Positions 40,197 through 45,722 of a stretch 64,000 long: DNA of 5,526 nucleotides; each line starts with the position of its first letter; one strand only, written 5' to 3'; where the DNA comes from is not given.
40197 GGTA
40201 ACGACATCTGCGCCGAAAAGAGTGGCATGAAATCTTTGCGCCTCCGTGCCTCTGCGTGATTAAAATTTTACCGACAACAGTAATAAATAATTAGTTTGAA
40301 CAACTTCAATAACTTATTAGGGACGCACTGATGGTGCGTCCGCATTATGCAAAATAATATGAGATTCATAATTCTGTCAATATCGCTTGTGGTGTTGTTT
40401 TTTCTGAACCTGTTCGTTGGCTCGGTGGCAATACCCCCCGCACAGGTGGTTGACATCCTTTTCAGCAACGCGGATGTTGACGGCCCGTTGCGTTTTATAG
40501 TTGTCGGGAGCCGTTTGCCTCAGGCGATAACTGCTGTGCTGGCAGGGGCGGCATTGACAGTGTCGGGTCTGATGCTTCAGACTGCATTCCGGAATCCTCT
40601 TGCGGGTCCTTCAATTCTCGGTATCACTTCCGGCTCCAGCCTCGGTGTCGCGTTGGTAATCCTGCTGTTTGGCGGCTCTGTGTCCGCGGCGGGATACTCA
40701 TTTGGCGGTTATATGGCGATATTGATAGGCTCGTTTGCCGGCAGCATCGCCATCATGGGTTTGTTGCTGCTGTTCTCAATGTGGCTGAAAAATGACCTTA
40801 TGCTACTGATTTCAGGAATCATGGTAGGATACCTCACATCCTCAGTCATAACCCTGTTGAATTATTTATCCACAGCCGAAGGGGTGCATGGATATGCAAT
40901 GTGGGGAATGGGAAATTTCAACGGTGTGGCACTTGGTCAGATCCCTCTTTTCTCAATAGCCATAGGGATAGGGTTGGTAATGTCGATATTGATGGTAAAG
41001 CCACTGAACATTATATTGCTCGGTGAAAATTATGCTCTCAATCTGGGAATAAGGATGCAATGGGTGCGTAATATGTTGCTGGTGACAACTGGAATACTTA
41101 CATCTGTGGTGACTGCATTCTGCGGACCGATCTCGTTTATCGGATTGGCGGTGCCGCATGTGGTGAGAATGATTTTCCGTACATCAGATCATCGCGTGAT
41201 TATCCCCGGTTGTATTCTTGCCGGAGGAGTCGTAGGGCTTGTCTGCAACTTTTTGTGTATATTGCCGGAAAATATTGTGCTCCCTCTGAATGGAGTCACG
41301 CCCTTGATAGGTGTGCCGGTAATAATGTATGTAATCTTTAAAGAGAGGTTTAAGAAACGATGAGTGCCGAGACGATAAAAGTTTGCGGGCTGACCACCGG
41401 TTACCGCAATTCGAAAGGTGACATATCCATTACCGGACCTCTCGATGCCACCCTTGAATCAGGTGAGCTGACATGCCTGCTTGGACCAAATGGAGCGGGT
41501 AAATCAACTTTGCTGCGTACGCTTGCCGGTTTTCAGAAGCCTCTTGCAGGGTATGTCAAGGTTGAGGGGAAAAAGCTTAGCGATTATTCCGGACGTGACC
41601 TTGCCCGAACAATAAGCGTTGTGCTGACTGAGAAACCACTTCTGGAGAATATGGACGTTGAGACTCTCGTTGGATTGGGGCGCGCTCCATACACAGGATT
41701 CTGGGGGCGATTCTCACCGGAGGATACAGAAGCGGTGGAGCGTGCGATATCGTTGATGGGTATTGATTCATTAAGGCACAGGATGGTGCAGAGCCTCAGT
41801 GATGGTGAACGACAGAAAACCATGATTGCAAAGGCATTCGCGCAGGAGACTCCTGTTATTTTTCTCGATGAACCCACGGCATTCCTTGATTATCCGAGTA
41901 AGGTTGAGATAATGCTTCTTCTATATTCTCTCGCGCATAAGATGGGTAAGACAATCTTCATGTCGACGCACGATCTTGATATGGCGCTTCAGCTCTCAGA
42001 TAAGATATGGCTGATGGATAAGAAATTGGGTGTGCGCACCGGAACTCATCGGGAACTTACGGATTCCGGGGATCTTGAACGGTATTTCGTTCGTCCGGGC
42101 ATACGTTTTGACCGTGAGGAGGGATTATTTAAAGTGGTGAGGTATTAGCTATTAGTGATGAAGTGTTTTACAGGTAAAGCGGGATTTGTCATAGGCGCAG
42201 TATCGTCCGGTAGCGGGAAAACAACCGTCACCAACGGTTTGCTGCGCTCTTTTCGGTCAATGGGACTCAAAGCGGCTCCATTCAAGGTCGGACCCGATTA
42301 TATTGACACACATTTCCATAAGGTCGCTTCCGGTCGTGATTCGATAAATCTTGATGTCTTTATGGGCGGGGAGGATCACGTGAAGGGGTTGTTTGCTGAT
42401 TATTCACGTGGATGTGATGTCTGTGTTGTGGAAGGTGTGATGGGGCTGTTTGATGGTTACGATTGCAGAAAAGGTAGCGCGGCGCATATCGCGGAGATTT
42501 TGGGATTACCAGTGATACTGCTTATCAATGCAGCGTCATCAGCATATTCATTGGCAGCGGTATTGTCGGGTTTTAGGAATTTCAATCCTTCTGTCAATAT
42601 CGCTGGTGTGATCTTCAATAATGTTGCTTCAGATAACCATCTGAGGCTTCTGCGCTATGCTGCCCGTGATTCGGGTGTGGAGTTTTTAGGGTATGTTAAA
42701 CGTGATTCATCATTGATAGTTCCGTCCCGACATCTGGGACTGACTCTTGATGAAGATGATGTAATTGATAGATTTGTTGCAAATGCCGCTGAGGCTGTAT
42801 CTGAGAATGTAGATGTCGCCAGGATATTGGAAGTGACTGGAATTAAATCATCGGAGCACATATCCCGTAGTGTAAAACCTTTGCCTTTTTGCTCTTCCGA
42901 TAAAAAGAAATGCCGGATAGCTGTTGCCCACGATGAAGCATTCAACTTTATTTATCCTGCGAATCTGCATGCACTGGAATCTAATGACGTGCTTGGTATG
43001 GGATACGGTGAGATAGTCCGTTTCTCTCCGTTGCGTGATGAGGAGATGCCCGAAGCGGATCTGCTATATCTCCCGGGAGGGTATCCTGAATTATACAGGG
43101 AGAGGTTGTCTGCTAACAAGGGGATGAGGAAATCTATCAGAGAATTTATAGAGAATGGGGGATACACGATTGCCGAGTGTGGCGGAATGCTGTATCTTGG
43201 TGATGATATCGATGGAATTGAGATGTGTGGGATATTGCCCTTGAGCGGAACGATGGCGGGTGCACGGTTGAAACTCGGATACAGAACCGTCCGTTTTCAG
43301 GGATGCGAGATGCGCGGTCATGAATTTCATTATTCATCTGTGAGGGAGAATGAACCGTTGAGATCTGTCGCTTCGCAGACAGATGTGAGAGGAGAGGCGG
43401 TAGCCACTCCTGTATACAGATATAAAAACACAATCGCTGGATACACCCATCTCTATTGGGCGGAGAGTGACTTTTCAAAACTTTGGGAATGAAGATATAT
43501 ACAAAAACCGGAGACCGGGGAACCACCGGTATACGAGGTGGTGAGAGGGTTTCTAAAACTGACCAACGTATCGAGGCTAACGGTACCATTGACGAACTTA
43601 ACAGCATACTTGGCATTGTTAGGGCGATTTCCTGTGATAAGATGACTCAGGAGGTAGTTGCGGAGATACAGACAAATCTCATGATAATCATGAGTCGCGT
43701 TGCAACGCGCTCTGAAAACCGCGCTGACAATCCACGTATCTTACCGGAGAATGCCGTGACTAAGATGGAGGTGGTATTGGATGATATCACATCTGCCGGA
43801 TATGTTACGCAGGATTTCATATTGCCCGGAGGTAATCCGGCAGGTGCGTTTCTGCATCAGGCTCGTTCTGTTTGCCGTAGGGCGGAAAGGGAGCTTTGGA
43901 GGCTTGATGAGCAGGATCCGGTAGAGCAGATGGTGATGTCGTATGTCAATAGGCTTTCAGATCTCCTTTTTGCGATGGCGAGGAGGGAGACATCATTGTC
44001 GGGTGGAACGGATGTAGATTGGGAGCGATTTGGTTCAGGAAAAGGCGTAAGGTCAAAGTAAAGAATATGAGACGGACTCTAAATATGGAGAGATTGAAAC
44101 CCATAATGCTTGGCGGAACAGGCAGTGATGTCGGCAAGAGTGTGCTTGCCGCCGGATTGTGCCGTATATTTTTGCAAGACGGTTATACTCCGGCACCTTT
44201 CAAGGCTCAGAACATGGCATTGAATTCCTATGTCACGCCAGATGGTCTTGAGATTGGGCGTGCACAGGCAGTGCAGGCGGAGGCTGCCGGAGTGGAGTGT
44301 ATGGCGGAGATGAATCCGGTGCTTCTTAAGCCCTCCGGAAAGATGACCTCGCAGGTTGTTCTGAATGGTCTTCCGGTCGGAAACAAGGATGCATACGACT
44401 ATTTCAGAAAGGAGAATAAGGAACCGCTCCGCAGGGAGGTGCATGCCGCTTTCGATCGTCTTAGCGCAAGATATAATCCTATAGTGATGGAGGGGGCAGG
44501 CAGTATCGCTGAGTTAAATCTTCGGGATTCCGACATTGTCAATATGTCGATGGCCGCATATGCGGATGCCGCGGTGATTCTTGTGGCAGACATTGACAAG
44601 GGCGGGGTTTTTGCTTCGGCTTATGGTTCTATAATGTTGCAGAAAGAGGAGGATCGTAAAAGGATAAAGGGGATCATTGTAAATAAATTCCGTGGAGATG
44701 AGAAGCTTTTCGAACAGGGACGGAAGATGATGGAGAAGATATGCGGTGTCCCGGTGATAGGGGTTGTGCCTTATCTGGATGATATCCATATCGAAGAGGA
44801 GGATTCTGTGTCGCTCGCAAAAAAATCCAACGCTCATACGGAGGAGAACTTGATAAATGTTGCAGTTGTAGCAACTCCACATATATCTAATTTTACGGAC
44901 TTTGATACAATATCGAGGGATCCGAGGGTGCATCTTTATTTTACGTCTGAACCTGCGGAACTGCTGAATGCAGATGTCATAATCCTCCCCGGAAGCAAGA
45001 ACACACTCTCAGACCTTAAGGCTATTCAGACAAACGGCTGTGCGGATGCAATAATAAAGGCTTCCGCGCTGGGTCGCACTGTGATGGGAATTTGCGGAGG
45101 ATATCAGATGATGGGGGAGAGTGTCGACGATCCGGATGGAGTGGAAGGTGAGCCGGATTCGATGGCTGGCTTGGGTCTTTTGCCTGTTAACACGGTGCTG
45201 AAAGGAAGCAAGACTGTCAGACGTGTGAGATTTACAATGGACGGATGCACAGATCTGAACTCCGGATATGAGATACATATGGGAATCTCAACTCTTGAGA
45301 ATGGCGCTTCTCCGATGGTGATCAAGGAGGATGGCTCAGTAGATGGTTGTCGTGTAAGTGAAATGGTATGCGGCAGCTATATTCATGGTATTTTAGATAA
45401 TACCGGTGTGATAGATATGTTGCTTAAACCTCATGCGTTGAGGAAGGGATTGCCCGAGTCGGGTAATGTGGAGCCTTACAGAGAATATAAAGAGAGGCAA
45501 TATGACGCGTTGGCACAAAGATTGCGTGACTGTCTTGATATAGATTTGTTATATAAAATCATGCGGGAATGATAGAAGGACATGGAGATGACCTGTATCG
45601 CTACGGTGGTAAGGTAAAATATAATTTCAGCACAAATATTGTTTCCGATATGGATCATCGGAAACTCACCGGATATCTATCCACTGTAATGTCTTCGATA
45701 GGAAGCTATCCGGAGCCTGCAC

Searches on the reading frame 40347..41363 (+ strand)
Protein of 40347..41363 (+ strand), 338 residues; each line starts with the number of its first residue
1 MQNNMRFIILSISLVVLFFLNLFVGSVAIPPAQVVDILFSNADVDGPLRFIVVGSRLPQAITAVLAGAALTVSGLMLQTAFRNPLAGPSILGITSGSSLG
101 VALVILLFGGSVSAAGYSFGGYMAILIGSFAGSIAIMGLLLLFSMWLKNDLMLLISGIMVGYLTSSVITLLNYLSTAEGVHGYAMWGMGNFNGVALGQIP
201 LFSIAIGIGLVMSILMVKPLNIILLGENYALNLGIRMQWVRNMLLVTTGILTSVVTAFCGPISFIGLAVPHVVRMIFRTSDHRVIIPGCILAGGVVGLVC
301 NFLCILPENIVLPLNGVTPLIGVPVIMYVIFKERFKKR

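Call 20: search_protein_families(library=pfam, proteins=[window:40347-41363:+], max_evalue=0.0001)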
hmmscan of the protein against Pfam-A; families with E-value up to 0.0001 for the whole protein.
window:40347-41363:+ (338 aa): 1 family
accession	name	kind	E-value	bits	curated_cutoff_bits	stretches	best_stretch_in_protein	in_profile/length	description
PF01032.23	FecCD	-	4.1e-67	226.9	26.5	1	14-332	2-311/311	FecCD transport family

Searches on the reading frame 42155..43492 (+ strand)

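Call 20: search_protein_families(library=pfam, proteins=[window:42155-43492:+], max_evalue=0.0001)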
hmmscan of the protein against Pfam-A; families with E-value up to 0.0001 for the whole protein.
window:42155-43492:+ (445 aa): 3 families
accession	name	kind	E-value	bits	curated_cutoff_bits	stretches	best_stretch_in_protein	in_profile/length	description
PF07685.20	GATase_3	-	5.4e-32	111.4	27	1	254-439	1-195/196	CobB/CobQ-like glutamine amidotransferase domain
PF01656.29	CbiA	-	4.8e-15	56.1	25.4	1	13-192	3-121/125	CobQ/CobB/MinD/ParA nucleotide binding domain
PF13500.12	AAA_26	-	1.5e-09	38.4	27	1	84-187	96-194/198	AAA domain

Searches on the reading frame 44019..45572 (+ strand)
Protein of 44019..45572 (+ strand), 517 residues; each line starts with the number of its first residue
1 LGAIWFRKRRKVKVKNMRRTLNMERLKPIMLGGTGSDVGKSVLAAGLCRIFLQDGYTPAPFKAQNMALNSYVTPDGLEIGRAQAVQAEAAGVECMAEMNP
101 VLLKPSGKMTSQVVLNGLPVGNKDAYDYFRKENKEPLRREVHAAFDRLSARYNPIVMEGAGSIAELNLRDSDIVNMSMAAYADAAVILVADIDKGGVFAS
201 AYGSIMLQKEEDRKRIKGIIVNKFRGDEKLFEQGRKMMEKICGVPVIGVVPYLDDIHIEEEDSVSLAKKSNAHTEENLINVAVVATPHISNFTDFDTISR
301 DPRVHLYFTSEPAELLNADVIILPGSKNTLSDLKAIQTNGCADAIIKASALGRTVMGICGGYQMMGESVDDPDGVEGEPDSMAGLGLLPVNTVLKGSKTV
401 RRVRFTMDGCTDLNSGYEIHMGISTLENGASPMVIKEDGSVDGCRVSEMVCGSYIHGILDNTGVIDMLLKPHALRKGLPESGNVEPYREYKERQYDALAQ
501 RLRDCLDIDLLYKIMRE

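Call 20: search_protein_families(library=pfam, proteins=[window:44019-45572:+], max_evalue=0.0001)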
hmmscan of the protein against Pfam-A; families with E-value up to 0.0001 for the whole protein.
window:44019-45572:+ (517 aa): 3 families
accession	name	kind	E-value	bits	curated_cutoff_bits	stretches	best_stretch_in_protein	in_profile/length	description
PF07685.20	GATase_3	-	4.7e-49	167.1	27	1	280-462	1-194/196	CobB/CobQ-like glutamine amidotransferase domain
PF01656.29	CbiA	-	5.8e-20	72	25.4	1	29-257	1-116/125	CobQ/CobB/MinD/ParA nucleotide binding domain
PF13500.12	AAA_26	-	1.2e-16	61.6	27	1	139-256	86-194/198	AAA domain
